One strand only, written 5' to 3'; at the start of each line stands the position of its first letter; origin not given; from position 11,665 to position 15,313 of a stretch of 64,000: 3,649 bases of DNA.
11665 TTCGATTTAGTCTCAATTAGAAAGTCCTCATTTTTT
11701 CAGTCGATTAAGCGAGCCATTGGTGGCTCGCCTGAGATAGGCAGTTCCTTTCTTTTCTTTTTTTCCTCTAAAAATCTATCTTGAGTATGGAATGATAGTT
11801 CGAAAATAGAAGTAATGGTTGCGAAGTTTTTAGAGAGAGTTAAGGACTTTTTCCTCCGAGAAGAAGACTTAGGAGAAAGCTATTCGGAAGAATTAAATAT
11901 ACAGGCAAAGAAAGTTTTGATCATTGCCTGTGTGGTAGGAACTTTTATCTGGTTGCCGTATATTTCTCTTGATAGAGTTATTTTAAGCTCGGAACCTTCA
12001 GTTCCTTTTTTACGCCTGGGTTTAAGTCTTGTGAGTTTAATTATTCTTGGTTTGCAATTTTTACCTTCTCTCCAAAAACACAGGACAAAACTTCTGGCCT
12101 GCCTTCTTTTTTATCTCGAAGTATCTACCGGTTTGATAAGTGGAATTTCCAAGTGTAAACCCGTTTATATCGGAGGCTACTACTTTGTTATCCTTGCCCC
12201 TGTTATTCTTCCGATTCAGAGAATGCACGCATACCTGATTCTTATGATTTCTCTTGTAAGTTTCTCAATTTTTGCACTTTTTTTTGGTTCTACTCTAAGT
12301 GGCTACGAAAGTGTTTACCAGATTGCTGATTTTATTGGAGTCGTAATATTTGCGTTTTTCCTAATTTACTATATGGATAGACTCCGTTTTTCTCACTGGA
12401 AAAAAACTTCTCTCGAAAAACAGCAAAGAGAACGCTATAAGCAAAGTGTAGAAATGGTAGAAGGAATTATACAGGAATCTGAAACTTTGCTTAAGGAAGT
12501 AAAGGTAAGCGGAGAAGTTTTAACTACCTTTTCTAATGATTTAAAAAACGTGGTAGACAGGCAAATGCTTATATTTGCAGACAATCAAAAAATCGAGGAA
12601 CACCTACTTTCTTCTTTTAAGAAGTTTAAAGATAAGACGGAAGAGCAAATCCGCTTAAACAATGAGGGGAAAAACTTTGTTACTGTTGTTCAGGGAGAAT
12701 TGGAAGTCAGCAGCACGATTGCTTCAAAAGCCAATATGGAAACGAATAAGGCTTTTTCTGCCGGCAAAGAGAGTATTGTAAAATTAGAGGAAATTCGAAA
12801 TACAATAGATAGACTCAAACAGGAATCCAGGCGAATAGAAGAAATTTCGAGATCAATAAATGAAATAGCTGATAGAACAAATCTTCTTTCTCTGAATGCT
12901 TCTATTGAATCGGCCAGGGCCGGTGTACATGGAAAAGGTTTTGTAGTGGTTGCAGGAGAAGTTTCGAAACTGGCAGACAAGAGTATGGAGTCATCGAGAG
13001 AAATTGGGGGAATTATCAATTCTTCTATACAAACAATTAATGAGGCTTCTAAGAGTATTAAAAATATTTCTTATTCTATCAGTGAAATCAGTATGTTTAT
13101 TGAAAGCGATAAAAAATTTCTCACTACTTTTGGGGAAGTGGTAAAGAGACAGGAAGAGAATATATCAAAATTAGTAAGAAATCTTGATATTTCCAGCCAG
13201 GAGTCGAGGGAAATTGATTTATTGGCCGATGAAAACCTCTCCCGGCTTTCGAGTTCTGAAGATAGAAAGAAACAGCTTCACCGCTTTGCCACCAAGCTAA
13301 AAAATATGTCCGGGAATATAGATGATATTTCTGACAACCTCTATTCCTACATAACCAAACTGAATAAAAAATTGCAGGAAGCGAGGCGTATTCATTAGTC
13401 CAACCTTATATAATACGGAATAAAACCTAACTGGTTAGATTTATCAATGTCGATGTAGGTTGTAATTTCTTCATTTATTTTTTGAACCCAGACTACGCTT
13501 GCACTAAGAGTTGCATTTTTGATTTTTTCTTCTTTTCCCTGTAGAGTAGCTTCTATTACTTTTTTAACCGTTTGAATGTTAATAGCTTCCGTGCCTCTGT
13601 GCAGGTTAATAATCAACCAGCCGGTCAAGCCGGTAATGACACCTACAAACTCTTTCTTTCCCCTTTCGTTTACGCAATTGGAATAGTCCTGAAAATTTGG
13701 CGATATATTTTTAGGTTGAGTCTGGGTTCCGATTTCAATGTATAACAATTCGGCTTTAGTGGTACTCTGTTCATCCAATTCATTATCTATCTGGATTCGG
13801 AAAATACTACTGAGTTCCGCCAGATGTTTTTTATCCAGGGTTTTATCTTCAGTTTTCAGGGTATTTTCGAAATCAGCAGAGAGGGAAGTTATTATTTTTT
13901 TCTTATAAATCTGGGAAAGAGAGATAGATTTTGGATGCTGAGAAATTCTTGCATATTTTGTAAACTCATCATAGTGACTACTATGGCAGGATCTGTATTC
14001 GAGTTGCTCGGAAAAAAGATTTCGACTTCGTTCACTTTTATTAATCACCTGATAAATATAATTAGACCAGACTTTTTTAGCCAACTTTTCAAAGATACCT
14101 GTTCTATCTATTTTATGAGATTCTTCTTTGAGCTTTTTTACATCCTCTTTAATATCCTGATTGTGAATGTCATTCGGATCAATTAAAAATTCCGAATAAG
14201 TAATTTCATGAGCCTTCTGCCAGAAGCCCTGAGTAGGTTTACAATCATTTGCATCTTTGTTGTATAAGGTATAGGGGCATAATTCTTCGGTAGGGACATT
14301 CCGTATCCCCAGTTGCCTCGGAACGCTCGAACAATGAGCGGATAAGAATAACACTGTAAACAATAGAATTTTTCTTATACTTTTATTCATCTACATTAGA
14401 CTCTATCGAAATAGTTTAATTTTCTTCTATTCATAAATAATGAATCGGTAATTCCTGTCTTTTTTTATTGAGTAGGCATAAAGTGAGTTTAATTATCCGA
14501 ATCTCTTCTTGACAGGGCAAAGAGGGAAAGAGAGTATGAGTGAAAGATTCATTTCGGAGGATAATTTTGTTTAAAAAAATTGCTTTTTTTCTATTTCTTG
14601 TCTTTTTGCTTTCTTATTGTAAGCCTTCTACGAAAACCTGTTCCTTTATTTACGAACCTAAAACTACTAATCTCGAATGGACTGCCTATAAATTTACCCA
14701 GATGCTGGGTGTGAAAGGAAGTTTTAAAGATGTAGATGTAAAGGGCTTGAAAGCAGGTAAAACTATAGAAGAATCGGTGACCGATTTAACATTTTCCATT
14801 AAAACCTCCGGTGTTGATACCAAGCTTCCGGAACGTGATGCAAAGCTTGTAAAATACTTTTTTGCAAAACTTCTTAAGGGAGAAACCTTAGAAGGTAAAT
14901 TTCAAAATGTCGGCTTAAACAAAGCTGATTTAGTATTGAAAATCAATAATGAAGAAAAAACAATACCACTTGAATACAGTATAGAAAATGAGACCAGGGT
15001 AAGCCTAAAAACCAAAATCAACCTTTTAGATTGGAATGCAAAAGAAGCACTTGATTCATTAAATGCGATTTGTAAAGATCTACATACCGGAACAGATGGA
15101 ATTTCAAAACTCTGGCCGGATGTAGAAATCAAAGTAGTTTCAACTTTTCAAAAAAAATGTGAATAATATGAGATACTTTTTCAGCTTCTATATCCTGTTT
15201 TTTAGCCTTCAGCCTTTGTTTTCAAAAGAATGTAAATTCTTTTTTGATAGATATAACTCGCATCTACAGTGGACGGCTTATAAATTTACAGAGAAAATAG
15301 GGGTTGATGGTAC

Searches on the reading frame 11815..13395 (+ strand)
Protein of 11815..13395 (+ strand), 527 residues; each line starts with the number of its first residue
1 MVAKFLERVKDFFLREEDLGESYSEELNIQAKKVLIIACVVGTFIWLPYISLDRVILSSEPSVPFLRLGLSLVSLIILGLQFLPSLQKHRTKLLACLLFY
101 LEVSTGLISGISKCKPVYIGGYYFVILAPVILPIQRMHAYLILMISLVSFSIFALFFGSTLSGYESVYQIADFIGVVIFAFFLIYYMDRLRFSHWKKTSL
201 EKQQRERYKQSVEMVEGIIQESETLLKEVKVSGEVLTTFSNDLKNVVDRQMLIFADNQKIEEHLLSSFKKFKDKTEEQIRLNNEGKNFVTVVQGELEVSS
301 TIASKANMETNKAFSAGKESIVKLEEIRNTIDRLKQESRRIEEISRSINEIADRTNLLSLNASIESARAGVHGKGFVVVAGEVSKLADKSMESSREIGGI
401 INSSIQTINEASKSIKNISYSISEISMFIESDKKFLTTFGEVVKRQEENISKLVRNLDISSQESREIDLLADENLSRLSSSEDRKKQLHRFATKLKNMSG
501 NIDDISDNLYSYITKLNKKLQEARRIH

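Call 62: search_protein_families(library=pfam, proteins=[window:11815-13395:+], max_evalue=0.001)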
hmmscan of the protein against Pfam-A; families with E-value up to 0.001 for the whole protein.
window:11815-13395:+ (527 aa): 1 family
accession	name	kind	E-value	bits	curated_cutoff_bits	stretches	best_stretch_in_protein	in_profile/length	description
PF00015.26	MCPsignal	-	3.3e-30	105.6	34.6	1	319-464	13-154/172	Methyl-accepting chemotaxis protein (MCP) signalling domain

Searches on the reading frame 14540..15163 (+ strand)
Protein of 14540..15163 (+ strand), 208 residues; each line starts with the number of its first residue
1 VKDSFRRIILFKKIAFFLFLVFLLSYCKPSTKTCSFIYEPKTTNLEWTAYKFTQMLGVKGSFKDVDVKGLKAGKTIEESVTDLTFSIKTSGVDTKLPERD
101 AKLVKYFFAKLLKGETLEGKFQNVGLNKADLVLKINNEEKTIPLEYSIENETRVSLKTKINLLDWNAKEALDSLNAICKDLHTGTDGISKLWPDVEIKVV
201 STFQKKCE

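Call 62: search_protein_families(library=pfam, proteins=[window:14540-15163:+], max_evalue=0.001)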
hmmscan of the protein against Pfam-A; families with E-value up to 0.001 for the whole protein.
window:14540-15163:+ (208 aa): 1 family
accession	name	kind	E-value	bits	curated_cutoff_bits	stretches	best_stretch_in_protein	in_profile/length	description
PF04264.18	YceI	-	3.9e-08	34.2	23.7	1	39-174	4-130/150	YceI-like domain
